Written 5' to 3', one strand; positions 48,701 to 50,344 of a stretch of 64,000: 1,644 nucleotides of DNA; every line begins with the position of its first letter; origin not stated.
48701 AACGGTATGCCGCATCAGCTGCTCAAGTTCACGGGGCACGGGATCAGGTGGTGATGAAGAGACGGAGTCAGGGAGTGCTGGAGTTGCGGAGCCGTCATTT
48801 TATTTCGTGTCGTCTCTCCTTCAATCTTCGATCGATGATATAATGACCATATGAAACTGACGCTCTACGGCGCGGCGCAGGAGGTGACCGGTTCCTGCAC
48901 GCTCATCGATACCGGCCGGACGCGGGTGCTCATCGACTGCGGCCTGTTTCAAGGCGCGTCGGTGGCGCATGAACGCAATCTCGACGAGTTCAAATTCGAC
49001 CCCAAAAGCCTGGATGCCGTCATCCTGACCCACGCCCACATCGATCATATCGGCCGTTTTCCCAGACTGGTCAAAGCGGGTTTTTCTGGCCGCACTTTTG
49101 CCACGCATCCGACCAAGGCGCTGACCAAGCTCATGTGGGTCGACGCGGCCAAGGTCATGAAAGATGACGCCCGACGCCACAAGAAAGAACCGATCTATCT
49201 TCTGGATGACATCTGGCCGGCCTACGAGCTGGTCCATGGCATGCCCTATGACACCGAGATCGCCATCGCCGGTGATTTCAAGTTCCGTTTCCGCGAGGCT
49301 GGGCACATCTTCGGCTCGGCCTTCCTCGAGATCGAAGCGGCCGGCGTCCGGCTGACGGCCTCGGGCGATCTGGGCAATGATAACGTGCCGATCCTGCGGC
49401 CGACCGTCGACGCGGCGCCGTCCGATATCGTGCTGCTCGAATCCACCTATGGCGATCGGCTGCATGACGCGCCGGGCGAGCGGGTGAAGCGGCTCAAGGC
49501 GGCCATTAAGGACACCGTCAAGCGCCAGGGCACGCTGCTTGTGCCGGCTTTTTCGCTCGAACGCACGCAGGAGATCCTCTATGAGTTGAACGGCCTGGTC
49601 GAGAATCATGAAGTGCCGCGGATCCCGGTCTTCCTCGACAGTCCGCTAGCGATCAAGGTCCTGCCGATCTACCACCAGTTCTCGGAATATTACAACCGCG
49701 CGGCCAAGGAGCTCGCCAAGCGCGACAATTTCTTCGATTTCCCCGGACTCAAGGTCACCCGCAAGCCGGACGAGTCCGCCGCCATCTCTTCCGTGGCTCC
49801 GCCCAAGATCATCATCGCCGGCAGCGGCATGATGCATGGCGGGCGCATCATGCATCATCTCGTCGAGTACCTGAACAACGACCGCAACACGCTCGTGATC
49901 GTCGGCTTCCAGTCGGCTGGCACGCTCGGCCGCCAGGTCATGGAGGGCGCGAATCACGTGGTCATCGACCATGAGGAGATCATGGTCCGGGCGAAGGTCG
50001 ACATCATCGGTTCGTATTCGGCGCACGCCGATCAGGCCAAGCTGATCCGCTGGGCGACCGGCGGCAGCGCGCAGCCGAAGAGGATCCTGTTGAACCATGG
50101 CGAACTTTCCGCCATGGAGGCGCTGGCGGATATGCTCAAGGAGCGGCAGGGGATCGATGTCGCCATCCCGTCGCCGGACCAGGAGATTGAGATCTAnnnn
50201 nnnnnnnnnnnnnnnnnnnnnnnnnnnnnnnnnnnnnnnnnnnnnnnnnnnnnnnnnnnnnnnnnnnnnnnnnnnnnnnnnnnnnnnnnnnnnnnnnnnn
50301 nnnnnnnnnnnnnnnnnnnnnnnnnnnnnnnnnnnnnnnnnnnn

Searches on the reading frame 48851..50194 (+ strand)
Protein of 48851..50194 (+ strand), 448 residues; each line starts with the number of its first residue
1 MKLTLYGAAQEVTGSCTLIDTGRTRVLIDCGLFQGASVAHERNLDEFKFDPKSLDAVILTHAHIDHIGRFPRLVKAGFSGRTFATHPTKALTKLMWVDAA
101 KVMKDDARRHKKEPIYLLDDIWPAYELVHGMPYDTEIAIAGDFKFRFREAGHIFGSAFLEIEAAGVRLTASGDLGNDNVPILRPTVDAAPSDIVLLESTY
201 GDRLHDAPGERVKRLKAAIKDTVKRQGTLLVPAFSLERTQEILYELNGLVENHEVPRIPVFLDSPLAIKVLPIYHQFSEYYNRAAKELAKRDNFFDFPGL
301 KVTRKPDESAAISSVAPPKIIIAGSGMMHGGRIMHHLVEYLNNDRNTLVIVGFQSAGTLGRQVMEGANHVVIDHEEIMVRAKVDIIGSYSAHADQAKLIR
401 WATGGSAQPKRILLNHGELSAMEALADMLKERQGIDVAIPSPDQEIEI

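Call 4: search_protein_families(library=pfam, proteins=[window:48851-50194:+], max_evalue=1)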
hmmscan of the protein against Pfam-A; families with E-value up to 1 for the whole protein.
window:48851-50194:+ (448 aa): 7 families
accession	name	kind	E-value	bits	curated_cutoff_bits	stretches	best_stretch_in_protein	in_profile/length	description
PF10996.14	Beta-Casp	-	1.1e-35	123.1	27.7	1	239-362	1-119/120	Beta-Casp domain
PF00753.33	Lactamase_B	-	1.3e-14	55.1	22.7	1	12-77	4-67/196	Metallo-beta-lactamase superfamily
PF07521.17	RMMBL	-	1.1e-13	51.4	21.6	1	377-440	2-63/63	Zn-dependent metallo-hydrolase RNA specificity domain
PF16661.11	Lactamase_B_6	-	1.3e-09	38.1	27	1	20-162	3-150/193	Metallo-beta-lactamase superfamily domain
PF12706.13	Lactamase_B_2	-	9.5e-09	35.6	27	1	24-178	1-147/200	Beta-lactamase superfamily domain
PF23023.1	Anti-Pycsar_Apyc1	-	0.055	13.4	50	1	17-70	23-70/250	Anti-Pycsar protein Apyc1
PF13483.12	Lactamase_B_3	-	0.11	13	24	1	13-67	6-50/160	Beta-lactamase superfamily domain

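Call 5: search_protein_families(library=padloc, proteins=[window:48851-50194:+], max_evalue=1)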
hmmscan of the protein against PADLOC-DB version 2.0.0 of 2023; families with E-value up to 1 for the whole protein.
window:48851-50194:+ (448 aa): 4 families
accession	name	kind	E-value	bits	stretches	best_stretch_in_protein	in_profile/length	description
PDLC03854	LmuA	-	2.9e-07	28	1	14-77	13-80/345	-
PDLC02158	Avs1a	-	0.00012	19.5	1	1-74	1-71/392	-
PDLC03805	RTasMBL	-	0.023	11.9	1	13-75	10-69/322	DRT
PDLC04675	PDC-M48B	-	0.025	11.8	1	48-69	53-74/291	-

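Call 6: search_protein_families(library=ncbifam, proteins=[window:48851-50194:+], max_evalue=1)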
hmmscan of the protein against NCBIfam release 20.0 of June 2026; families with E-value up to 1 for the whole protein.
window:48851-50194:+ (448 aa): 49 families (the best 25 are shown)
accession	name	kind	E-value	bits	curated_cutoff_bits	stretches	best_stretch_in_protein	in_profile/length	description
NF045584.1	cas14_MBL_CASP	equivalog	4.5e-119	398.5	800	1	1-440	1-432/612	type VII CRISPR-associated protein Cas14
TIGR03675.1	arCOG00543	equivalog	1.1e-88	298.1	580.2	1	2-441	176-623/631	beta-CASP ribonuclease aCPSF1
TIGR04122.1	Xnuc_lig_assoc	equivalog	1.3e-12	47.1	325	1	129-250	65-186/326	ligase-associated DNA damage response exonuclease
NF033105.1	bla_subclass_B3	equivalog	2.1e-07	30.5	240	1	15-76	24-84/257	subclass B3 metallo-beta-lactamase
NF041809.1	Avs1a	equivalog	3.1e-06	26.2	420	1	13-72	6-65/387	AVAST type 1 anti-phage system MBL fold metallo-hydrolase Avs1a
NF000458.2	blaPEDO-2_fam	exception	5.8e-05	22.6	550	1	17-73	55-110/285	PEDO-2 family subclass B3 metallo-beta-lactamase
NF041257.1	GntH_guanitoxin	equivalog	0.00017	20.6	333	1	12-81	29-96/374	guanitoxin biosynthesis MBL fold metallo-hydrolase GntH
NF012229.1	bla_class_B_core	domain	0.00019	21.6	100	1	18-93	19-89/139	metallo-beta-lactamase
NF002553.0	PRK02113.1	equivalog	0.00023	20.7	386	1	15-70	36-83/252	MBL fold metallo-hydrolase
NF000801.0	PRK00055.1-3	equivalog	0.00041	19.5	252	1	15-75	21-75/307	ribonuclease Z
NF000405.1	HARLDQ_not_B3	exception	0.00056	19.6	350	1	15-80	41-103/267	HARLDQ motif MBL-fold protein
NF001911.0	PRK00685.1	equivalog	0.00064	19.3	144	1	15-72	9-59/228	metal-dependent hydrolase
NF033106.1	blaL1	exception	0.00075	18.5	560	1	17-73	62-117/290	L1 family subclass B3 metallo-beta-lactamase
NF040644.1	blaPAM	exception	0.00078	18.6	615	1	15-73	58-115/287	PAM family subclass B3 metallo-beta-lactamase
NF000427.2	blaCAU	exception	0.0008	18.8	500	1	15-85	27-96/262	CAU/MBL1b family subclass B3 metallo-beta-lactamase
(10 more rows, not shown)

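Call 36: find_related_loci(query=window:48851-50194:+, collection=metagenome_contigs, flank=5000)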
Query window:48851-50194:+ (448 aa) in metagenome_contigs; peptide patterns used: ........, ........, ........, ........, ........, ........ (x = any residue, [..] = any of these).
74 stretches matched a pattern; 22 encode a relative of the query (tblastn E <= 1e-3); 22 distinct loci.
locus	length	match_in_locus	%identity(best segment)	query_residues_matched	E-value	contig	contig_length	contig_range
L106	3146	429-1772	66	1-448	0e+0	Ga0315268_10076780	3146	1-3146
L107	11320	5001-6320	66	1-440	0e+0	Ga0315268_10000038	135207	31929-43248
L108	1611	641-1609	91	1-323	0e+0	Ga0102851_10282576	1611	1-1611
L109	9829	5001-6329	64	1-442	0e+0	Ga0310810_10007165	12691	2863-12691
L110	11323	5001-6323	64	1-440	0e+0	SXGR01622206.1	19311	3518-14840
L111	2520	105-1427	64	1-440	0e+0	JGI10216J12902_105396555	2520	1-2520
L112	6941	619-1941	61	1-440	0e+0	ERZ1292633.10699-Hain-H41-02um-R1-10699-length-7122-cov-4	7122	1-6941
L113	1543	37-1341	61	7-440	0e+0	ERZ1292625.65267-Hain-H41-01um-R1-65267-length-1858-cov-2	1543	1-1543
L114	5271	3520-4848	61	1-441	0e+0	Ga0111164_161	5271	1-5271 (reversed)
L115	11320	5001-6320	65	1-440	0e+0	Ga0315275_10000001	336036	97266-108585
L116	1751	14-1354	57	1-448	0e+0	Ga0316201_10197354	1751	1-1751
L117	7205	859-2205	59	1-448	5e-176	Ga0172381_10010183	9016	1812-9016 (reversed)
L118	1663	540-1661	67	1-374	0e+0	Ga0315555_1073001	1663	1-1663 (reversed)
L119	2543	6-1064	63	91-442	2e-159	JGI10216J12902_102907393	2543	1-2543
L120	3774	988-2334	48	1-448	5e-138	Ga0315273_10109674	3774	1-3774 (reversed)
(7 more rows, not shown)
